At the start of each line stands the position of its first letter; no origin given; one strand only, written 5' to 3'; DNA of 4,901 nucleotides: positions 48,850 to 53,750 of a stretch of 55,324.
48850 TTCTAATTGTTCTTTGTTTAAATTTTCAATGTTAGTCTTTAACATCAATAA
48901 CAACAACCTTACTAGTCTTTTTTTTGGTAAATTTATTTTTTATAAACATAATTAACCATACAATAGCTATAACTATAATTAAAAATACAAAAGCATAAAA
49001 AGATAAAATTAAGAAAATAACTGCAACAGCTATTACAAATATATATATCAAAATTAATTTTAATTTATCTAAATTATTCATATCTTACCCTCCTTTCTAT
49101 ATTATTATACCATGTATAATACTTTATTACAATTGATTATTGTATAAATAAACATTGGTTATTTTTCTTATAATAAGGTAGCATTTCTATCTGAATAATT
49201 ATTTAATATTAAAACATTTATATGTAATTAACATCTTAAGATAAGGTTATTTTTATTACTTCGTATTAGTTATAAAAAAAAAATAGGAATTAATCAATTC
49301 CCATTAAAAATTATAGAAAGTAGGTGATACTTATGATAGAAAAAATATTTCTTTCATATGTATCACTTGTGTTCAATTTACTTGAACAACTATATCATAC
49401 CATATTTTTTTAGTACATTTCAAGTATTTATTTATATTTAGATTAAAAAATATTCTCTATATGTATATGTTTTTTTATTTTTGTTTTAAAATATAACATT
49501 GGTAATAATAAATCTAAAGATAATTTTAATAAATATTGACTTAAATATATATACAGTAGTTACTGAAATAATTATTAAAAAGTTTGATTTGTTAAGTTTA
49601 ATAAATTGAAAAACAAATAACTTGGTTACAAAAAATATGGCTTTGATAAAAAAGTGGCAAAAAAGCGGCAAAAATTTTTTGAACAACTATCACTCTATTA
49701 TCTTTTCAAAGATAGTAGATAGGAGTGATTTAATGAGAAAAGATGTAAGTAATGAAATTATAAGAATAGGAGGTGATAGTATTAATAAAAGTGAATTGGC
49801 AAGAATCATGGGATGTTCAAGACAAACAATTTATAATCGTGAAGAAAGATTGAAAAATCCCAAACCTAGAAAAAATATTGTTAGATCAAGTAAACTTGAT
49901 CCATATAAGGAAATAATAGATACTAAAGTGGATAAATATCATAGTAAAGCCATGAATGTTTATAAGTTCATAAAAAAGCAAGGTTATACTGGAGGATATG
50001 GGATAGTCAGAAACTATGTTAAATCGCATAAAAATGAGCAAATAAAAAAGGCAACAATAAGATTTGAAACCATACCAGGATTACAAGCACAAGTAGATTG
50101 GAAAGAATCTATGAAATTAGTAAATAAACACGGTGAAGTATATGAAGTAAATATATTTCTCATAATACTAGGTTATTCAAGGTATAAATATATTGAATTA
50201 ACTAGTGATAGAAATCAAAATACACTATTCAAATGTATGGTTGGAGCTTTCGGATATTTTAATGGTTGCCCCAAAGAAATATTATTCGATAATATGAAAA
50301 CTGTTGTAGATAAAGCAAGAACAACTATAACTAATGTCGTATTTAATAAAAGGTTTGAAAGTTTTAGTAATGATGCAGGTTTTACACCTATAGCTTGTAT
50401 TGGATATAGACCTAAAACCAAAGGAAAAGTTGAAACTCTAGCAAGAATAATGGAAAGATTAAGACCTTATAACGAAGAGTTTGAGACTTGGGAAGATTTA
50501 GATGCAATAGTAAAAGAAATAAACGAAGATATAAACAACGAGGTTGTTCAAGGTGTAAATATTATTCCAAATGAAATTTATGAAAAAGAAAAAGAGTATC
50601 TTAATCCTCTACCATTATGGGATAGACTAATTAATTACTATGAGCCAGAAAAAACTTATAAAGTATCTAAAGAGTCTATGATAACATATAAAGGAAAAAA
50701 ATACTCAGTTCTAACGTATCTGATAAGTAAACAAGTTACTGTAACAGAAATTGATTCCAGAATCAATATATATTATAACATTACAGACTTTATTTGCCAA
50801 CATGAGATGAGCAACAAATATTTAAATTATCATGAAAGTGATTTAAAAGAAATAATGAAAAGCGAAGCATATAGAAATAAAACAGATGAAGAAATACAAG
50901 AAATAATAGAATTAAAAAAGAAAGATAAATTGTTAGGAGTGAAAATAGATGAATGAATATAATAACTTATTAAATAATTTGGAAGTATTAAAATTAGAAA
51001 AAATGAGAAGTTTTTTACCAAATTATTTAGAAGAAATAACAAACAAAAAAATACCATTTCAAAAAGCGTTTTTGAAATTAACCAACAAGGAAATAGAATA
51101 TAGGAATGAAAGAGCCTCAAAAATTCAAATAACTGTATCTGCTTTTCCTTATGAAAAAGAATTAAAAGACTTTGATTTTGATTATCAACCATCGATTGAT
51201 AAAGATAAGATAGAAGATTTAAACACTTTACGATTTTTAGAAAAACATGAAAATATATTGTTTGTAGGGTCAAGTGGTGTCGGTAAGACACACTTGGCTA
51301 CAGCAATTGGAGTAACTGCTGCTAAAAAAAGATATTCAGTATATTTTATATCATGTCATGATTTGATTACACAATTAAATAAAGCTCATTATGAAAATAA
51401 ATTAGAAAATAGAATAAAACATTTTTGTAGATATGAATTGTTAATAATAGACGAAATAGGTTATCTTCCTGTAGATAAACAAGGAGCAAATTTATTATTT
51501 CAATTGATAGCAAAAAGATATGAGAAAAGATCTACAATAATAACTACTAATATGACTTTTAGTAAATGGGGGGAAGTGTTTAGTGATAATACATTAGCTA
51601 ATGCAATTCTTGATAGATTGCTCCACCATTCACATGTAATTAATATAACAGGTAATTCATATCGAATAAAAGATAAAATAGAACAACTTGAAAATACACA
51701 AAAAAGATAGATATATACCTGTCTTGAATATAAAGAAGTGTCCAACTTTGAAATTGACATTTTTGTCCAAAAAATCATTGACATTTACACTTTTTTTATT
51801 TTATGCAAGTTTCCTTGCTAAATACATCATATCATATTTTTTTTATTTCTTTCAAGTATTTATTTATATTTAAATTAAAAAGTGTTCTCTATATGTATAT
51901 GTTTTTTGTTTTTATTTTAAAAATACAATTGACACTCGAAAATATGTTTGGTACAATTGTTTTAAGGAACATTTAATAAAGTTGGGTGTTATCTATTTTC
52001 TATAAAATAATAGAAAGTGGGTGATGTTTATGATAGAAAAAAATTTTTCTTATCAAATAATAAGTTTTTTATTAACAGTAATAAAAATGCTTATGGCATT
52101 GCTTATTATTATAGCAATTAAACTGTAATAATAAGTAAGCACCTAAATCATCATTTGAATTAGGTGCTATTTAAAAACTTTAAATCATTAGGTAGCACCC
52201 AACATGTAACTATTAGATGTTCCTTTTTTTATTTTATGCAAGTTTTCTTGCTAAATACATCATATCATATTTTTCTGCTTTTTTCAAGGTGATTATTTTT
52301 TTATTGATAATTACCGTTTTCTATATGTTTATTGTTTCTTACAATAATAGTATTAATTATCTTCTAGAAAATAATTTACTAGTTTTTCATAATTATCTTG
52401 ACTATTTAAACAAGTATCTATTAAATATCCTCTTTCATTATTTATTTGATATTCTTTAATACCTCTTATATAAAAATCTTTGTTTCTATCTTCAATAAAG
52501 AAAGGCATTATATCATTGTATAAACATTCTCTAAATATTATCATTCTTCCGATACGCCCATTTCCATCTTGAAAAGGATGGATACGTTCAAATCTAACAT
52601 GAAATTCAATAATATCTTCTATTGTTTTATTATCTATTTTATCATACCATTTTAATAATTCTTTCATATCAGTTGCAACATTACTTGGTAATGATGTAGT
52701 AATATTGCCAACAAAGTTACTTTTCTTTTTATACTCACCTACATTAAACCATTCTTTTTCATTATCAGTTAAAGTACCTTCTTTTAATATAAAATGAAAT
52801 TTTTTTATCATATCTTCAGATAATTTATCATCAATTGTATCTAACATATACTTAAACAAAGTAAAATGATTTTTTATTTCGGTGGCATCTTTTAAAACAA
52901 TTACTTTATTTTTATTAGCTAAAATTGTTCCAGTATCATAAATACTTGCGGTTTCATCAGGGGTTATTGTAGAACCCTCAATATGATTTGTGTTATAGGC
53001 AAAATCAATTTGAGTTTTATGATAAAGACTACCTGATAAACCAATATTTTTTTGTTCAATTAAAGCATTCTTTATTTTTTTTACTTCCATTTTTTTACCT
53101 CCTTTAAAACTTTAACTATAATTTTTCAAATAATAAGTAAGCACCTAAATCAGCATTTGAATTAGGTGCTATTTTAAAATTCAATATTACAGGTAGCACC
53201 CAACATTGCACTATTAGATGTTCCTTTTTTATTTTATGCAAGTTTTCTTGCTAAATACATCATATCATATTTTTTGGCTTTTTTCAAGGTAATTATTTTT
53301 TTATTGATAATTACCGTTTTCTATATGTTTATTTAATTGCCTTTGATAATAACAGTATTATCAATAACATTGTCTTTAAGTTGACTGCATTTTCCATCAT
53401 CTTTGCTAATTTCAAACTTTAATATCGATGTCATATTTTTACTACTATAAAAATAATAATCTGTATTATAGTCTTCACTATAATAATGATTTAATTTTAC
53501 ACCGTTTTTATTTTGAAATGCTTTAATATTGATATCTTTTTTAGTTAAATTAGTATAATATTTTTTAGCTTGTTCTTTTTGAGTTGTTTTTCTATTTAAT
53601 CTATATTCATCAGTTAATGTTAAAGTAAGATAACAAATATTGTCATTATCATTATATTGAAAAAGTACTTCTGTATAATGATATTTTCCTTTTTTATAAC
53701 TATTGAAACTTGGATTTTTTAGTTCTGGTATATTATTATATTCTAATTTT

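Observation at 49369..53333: Four copies of a promoter/leader module punctuate a 4-kb accessory patch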

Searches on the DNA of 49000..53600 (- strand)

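Call 13: search_rna_families(source=window, start=49000, end=53600, threshold=evalue, max_evalue=10)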
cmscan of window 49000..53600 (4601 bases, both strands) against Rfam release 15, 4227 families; matches with E-value up to 10: 2.
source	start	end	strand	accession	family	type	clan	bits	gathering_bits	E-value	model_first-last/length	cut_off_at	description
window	52117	52182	+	RF02362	Yfr10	Gene; sRNA;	-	21.8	43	7.3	1-78/78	no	Cyanobacterial functional RNA 10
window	50714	50800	+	RF01087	PK-repZ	Cis-reg;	-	15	44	7.2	1-150/150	no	Pseudoknot of the regulatory region of the repZ gene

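Call 36: build_rna_model(alignment_id=A2, structure=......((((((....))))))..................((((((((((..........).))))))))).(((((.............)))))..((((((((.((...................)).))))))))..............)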
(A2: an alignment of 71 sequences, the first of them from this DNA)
Model R1 built from alignment A2 (71 sequences, 152 columns); structure: as given.
model positions 117; base pairs 31; branch points 3; effective number of sequences 2.16; information 0.59 bits per position. Calibrated on 0.2 Mb of random sequence (short: E-values are rough).
structure used (alignment columns):
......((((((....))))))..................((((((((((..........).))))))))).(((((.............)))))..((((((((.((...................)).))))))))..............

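Call 37: search_with_rna_model(model_id=R1, source=window, filters=off, max_evalue=10, show_alignments=6)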
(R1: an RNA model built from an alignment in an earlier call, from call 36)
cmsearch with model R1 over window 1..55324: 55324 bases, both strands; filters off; matches with E-value up to 10: 23.
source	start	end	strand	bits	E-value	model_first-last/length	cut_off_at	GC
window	53129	53255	-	79.6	1.2e-12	1-117/117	no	0.28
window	52127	52255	-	75.8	6.2e-12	1-117/117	no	0.26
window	53098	53181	+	25.2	0.017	1-117/117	no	0.24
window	52075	52179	+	21.9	0.069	1-117/117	no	0.25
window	51729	51822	-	21.2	0.093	1-117/117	no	0.26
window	341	427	-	19.2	0.22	1-117/117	no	0.28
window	51932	52004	+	18.3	0.32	1-117/117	no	0.26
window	9373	9462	+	17.6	0.44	1-117/117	no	0.3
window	1132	1252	-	16.9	0.57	1-117/117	no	0.34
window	43234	43305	-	13.7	2.3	1-117/117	no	0.18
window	40336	40409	-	13.2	2.8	1-117/117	no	0.23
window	37001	37084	-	13.2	2.9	1-117/117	no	0.21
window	49608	49709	+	12.7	3.5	1-117/117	no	0.26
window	6197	6258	-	12.7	3.6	1-117/117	no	0.21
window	2479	2570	-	12.1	4.6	1-117/117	no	0.23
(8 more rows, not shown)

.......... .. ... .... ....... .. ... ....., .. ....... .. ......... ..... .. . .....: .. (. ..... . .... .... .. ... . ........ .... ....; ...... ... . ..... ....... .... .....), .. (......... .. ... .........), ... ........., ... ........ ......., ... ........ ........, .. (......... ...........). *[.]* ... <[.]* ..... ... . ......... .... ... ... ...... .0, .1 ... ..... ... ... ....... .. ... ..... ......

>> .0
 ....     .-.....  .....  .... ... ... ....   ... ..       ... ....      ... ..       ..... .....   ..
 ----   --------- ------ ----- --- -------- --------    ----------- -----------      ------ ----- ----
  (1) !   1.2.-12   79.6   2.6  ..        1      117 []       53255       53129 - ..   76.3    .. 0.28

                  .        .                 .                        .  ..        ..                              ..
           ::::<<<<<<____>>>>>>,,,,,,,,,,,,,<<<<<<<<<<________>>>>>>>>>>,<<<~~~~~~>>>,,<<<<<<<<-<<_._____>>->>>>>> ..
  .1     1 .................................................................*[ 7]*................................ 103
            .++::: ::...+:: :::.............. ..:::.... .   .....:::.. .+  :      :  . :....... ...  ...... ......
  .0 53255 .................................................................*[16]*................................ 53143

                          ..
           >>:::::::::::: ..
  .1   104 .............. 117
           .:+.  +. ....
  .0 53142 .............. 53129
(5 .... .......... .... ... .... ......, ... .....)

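Call 38: search_with_rna_model(model_id=R1, sources=[window, L001, L002, L003, L004, L005, L006, L007, L008, L009, L010, L011, L012, L013, L014, L015, L016, L017, L018, L019, L020, L021, L022, L023, L024, L025, L026, L027, L028, L029, L030, L031, L032, L033, L034, L035, L036, L037, L038, L039, L040, L041, L042, L043, L044, L045, L046, L047, L048, L049, L050, L051, L052, L053, L054, L055, L056, L057, L058, L059, L060, L061, L062, L063, L064, L065, L066, L067, L068, L069, L070, L071, L072, L073, L074, L075, L076, L077, L078, L079, L080, L081, L082, L083, L084, L085, L086, L087, L088, L089, L090, L091, L092, L093, L094, L095, L096, L097, L098, L099], max_evalue=0.001, make_alignment=true)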
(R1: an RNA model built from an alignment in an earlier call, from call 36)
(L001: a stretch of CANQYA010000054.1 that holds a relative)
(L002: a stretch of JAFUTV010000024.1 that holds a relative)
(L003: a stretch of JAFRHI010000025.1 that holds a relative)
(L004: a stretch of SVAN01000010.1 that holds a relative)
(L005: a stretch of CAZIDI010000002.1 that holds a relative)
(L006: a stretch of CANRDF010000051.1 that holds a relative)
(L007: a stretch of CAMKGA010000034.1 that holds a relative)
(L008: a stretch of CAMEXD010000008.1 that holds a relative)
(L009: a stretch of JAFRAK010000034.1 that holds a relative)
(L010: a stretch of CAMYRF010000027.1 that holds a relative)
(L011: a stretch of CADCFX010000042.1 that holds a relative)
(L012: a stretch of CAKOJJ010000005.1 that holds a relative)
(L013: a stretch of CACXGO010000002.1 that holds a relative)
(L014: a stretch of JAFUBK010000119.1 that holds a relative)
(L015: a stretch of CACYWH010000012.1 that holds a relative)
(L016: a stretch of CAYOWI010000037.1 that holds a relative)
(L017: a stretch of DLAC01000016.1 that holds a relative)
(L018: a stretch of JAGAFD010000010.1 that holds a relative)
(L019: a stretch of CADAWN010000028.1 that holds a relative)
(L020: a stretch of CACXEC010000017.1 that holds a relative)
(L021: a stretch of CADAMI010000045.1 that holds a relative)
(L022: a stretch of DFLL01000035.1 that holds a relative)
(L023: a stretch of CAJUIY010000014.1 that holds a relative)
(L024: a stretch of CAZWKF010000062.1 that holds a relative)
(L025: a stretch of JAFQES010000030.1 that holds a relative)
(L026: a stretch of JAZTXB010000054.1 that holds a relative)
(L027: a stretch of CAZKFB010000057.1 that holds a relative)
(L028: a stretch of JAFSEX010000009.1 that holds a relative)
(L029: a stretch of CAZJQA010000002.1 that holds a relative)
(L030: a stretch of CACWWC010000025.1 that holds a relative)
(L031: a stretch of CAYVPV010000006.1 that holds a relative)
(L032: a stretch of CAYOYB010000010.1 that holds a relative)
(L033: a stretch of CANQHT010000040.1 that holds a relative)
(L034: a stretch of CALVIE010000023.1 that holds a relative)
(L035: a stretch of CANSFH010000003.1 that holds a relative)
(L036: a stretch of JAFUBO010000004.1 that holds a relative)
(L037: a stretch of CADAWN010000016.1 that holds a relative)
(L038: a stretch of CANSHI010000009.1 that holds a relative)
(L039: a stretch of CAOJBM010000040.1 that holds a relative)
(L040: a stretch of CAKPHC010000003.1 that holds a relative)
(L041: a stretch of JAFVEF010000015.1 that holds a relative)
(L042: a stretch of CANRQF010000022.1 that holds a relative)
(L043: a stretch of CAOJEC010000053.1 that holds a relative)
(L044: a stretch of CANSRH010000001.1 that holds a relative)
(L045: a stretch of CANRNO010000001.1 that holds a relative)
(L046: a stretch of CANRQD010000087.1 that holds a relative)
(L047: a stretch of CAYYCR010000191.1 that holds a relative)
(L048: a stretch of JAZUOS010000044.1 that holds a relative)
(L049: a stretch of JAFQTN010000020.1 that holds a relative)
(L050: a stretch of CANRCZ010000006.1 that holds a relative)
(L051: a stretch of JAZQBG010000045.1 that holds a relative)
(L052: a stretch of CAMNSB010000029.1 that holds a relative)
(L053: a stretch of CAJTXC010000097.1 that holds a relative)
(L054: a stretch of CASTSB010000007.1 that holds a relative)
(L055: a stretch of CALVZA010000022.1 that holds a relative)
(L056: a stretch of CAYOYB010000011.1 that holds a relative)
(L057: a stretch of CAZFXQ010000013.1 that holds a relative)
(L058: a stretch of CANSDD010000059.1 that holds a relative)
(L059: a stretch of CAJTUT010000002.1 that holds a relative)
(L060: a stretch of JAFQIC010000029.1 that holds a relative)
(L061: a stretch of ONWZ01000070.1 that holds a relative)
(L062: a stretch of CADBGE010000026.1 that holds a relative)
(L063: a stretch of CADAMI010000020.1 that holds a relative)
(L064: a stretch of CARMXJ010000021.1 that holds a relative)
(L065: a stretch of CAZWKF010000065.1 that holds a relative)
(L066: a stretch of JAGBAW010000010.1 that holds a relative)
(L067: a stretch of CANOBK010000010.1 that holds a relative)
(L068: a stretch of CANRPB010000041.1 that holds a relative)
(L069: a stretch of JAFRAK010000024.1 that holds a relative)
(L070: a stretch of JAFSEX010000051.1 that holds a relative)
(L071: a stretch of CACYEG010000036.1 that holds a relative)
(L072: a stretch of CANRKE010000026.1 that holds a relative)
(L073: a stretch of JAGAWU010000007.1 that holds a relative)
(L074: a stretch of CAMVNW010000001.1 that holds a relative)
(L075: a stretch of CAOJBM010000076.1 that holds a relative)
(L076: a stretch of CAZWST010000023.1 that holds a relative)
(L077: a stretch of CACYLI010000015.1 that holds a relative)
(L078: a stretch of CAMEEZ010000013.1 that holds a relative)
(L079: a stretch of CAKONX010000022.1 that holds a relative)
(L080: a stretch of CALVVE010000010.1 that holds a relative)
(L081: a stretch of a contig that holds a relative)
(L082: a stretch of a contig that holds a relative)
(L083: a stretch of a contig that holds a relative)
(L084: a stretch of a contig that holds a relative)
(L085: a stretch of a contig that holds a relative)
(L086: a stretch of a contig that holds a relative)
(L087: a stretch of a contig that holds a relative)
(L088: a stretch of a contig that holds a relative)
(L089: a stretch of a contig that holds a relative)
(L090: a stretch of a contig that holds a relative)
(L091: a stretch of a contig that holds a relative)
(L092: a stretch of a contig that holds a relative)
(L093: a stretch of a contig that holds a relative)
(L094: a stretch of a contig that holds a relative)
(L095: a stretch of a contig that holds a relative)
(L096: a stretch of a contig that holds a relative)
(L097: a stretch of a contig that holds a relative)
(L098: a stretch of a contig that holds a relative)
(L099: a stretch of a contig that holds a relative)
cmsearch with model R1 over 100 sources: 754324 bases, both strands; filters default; matches with E-value up to 0.001: 105.
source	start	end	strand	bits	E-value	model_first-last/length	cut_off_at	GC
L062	1566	1683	+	133.8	1.3e-21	1-117/117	no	0.31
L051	2847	2963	-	129.9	7e-21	1-117/117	no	0.32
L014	3181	3297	+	129.8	7.3e-21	1-117/117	no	0.32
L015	5598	5714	-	128.6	1.2e-20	1-117/117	no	0.33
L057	5386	5502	-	128.4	1.3e-20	1-117/117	no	0.32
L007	2555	2671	-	128.2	1.5e-20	1-117/117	no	0.32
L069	2347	2463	-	127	2.4e-20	1-117/117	no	0.32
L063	5998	6115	+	125.2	5.1e-20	1-117/117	no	0.32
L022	1816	1933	-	123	1.3e-19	1-117/117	no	0.33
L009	4577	4694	-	123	1.4e-19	1-117/117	no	0.32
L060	7873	7988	-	122.2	1.8e-19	1-117/117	no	0.31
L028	4729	4846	-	121.5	2.6e-19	1-117/117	no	0.3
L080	2135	2250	-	120.7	3.6e-19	1-117/117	no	0.33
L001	333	449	+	119.8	5.2e-19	1-117/117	no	0.34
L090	7479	7602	+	119.7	5.5e-19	1-117/117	no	0.28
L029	161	278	-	119.5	6e-19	1-117/117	no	0.32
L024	4516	4629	-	118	1.1e-18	1-117/117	no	0.32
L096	4387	4500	+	117.3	1.6e-18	1-117/117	no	0.33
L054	4793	4910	-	117.2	1.6e-18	1-117/117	no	0.33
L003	2578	2695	+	116.5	2.2e-18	1-117/117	no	0.33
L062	459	582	+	116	2.7e-18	1-117/117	no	0.27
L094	1280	1395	-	114.8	4.5e-18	1-117/117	no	0.32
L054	5155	5271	-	114.7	4.8e-18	1-117/117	no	0.31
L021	528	649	-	114.4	5.3e-18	1-117/117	no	0.3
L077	7182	7297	-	114.2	5.9e-18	1-117/117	no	0.32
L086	7009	7127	+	114.1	6e-18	1-117/117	no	0.32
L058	193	310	+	112.7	1.1e-17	1-117/117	no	0.33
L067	1221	1338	-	112.7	1.1e-17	1-117/117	no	0.33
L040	5195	5310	-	112.6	1.1e-17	1-117/117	no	0.32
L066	2888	3005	+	112.6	1.2e-17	1-117/117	no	0.33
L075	2167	2281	+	112.2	1.4e-17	1-117/117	no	0.34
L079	4428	4546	+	111.7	1.7e-17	1-117/117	no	0.3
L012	2774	2891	-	111.3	2e-17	1-117/117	no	0.3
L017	2964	3084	+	111.2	2.1e-17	1-117/117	no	0.31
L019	2715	2832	+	110.7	2.7e-17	1-117/117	no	0.31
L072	4271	4390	-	109.2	5e-17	1-117/117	no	0.31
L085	2130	2246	+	108.9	5.6e-17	1-117/117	no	0.34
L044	7270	7383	+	108.9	5.6e-17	1-117/117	no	0.35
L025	1011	1125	-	108.8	5.9e-17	1-117/117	no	0.3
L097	6831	6947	-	108.7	6.3e-17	1-117/117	no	0.29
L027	5725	5841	-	108.5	6.7e-17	1-117/117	no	0.33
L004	882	997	+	108.2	7.6e-17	1-117/117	no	0.28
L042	1885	2004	-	108.1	7.8e-17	1-117/117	no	0.3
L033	686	804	-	108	8.3e-17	1-117/117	no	0.29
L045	2909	3026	+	108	8.4e-17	1-117/117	no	0.31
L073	3755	3871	+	107.5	1e-16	1-117/117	no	0.31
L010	7293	7409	+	107.4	1.1e-16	1-117/117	no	0.32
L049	2141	2257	+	107.2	1.2e-16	1-117/117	no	0.32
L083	2364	2481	+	107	1.3e-16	1-117/117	no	0.32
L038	281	397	+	106.9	1.4e-16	1-117/117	no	0.31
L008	2073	2192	+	106.8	1.4e-16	1-117/117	no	0.29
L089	1100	1209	-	105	3.1e-16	1-117/117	no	0.34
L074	6332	6448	-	104.8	3.3e-16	1-117/117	no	0.32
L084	7547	7660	-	103.9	4.8e-16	1-117/117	no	0.34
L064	3562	3675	-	103.8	5e-16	1-117/117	no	0.37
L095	2617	2730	+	103.8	5e-16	1-117/117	no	0.35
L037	7724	7839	+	103.7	5.3e-16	1-117/117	no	0.3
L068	2206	2323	-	103.4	6e-16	1-117/117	no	0.34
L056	366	481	-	103.3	6.4e-16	1-117/117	no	0.34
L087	3281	3398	-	102.8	7.8e-16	1-117/117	no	0.32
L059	3627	3744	-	102.4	9.2e-16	1-117/117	no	0.29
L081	362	482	+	101.6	1.3e-15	1-117/117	no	0.31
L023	2899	3015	+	101.3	1.5e-15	1-117/117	no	0.36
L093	3361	3474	-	100.8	1.8e-15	1-117/117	no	0.32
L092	4085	4202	-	100.8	1.9e-15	1-117/117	no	0.33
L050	2504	2621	-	100.4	2.2e-15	1-117/117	no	0.31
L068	2632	2752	-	99.9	2.7e-15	1-117/117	no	0.33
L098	1135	1251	-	99.8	2.9e-15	1-117/117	no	0.32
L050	3354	3470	-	99.6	3.1e-15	1-117/117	no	0.3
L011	466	579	-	97.7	7.1e-15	1-117/117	no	0.35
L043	6380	6498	-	96.9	9.8e-15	1-117/117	no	0.31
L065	5626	5754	+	96.7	1.1e-14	1-117/117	no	0.33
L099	4354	4470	+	96.4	1.2e-14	1-117/117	no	0.32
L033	1506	1626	-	96.2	1.3e-14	1-117/117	no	0.28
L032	352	468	-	95.3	1.9e-14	1-117/117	no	0.3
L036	2735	2848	-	94.3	3e-14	1-117/117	no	0.31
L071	5920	6031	+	93.8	3.7e-14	1-117/117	no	0.33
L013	4901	5014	+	93.8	3.8e-14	1-117/117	no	0.32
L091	1973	2092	+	93.6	4.1e-14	1-117/117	no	0.31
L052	2161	2287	+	92.6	6.2e-14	1-117/117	no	0.35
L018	4610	4720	+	92.4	6.7e-14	1-117/117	no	0.31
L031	4985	5097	-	92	8.1e-14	1-117/117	no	0.33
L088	1139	1257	+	86.3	9.3e-13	1-117/117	no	0.34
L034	13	131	+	85.8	1.2e-12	1-117/117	no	0.33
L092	4506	4623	-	84.8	1.8e-12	1-117/117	no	0.32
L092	3663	3779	-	82.5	4.8e-12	1-117/117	no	0.32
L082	1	82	+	78.3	2.8e-11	34-117/117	5'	0.38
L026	4824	4936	-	78.1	3.1e-11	1-117/117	no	0.3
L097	6483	6598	-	76.1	7.5e-11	1-117/117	no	0.28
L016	161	274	+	74.4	1.5e-10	1-117/117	no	0.32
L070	1478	1586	+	72.1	4.2e-10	1-117/117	no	0.3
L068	2892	3000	-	65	8.6e-09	1-117/117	no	0.3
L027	4614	4728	-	62.7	2.3e-08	1-117/117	no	0.31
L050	2946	3062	-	61.7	3.5e-08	1-117/117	no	0.29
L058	1609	1734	+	61.1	4.7e-08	1-117/117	no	0.23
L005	7631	7772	-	60.6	5.8e-08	1-117/117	no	0.31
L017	2596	2718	+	60.3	6.5e-08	1-117/117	no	0.28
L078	7385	7480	+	55.7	4.7e-07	1-90/117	3'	0.32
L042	2313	2430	-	50.9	3.7e-06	1-117/117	no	0.24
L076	7704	7750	-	46.8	2.1e-05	71-117/117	5'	0.36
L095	3862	3983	+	45.1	4.4e-05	1-117/117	no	0.27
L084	7145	7268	-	41.3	0.00022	1-117/117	no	0.3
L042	1487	1608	-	40.7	0.00029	1-117/117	no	0.25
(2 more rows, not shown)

Alignment A3: 105 matches aligned to the model, 205 columns, each read 5' to 3' on its own strand. Consensus structure (alignment columns), stored with it:
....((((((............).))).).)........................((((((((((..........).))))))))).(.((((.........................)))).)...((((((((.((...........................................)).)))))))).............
